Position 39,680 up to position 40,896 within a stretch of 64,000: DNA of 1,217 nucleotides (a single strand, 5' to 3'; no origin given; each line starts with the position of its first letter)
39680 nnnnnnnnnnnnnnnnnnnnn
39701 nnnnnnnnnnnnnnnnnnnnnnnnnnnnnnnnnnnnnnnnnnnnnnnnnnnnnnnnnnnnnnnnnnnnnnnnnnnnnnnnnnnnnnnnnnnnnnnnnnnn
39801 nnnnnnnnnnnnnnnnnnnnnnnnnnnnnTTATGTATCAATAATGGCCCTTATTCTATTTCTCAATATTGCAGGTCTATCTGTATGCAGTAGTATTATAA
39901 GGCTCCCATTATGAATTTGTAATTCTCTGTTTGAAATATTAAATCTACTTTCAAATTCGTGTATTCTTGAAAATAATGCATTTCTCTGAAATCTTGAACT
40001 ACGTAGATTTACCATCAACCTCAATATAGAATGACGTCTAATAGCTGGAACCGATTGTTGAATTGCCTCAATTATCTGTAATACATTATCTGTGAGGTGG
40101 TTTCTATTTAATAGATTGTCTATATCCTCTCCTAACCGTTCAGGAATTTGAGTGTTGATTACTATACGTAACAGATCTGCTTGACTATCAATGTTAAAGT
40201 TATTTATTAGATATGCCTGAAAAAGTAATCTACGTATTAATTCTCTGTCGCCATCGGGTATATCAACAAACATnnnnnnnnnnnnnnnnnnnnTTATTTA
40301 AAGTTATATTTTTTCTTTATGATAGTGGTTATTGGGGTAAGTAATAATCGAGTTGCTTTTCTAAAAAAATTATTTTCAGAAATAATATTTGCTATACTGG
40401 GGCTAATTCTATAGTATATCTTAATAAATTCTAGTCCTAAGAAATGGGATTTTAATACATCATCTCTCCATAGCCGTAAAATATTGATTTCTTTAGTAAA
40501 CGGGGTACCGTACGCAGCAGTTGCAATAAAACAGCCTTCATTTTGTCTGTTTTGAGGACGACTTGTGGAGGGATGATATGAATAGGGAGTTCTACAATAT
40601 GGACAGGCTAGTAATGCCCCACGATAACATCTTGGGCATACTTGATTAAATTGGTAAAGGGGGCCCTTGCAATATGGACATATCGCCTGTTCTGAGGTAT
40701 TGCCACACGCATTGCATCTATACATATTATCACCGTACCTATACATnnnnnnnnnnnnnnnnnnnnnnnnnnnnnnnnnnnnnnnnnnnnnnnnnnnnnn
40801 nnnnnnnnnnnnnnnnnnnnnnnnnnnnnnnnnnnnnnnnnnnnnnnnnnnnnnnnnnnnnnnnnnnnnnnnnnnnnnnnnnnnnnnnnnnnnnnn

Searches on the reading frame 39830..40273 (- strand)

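Call 3: search_protein_families(library=pfam, proteins=[window:39830-40273:-], max_evalue=0.1)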
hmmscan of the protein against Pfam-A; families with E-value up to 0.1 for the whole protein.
window:39830-40273:- (147 aa): 1 family
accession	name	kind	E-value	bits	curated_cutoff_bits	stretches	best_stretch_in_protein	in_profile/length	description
PF22457.1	PpPFK_gamma-like_C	-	0.07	13.4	27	1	54-126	84-151/158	ATP-dependent 6-phosphofructokinase subunit gamma, C-terminal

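Call 4: search_protein_families(library=padloc, proteins=[window:39830-40273:-], max_evalue=0.1)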
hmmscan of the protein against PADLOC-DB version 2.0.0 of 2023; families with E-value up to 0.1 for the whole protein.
window:39830-40273:- (147 aa): 1 family
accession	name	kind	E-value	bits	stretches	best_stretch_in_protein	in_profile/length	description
PDLC02918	DUF626_VIII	-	0.0017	15.6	1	107-145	258-296/474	-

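Call 5: search_protein_families(library=ncbifam, proteins=[window:39830-40273:-], max_evalue=0.1)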
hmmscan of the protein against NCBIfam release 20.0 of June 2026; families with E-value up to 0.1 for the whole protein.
window:39830-40273:- (147 aa): 1 family
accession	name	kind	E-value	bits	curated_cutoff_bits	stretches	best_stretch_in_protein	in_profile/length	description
NF011236.0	PRK14643.1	equivalog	0.063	13.5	182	1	13-72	19-77/164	ribosome maturation factor RimP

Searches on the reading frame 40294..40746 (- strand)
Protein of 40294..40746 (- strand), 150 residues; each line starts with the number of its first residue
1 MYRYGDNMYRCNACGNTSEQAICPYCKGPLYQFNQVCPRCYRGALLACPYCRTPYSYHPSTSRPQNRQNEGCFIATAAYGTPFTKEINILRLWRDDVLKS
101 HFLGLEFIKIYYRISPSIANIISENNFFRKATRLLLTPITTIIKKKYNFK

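Call 3: search_protein_families(library=pfam, proteins=[window:40294-40746:-], max_evalue=0.1)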
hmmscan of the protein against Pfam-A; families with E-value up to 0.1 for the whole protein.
window:40294-40746:- (150 aa): 5 families
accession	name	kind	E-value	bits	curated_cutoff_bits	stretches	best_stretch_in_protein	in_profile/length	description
PF13248.11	Zn_ribbon_3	-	0.018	14.9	27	1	8-26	2-22/26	zinc-ribbon domain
PF12773.13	DZR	-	0.022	15.4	27.3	1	10-40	14-44/45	Double zinc ribbon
PF13920.12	zf-C3HC4_3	-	0.034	14.4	27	0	10-30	25-46/49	Zinc finger, C3HC4 type (RING finger)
PF14447.12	Prok-RING_4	-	0.064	13.6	27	0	36-52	20-37/46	Prokaryotic RING finger family 4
PF06677.18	Auto_anti-p27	-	0.098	13.2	24.1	1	21-40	16-39/40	Sjogren's syndrome/scleroderma autoantigen 1 (Autoantigen p27)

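Call 4: search_protein_families(library=padloc, proteins=[window:40294-40746:-], max_evalue=0.1)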
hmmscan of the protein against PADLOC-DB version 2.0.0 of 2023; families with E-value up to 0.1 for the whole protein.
window:40294-40746:- (150 aa): 0 families

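Call 5: search_protein_families(library=ncbifam, proteins=[window:40294-40746:-], max_evalue=0.1)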
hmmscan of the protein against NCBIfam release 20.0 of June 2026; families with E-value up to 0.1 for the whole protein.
window:40294-40746:- (150 aa): 2 families
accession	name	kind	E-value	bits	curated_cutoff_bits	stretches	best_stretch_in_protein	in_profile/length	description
NF041770.1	CFI_box_CTERM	domain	1.6e-24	85.5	40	1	72-139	1-68/69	CFI-box-CTERM domain-containing protein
TIGR00615.1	recR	equivalog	0.08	12.4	162.55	0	6-37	52-83/196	recombination mediator RecR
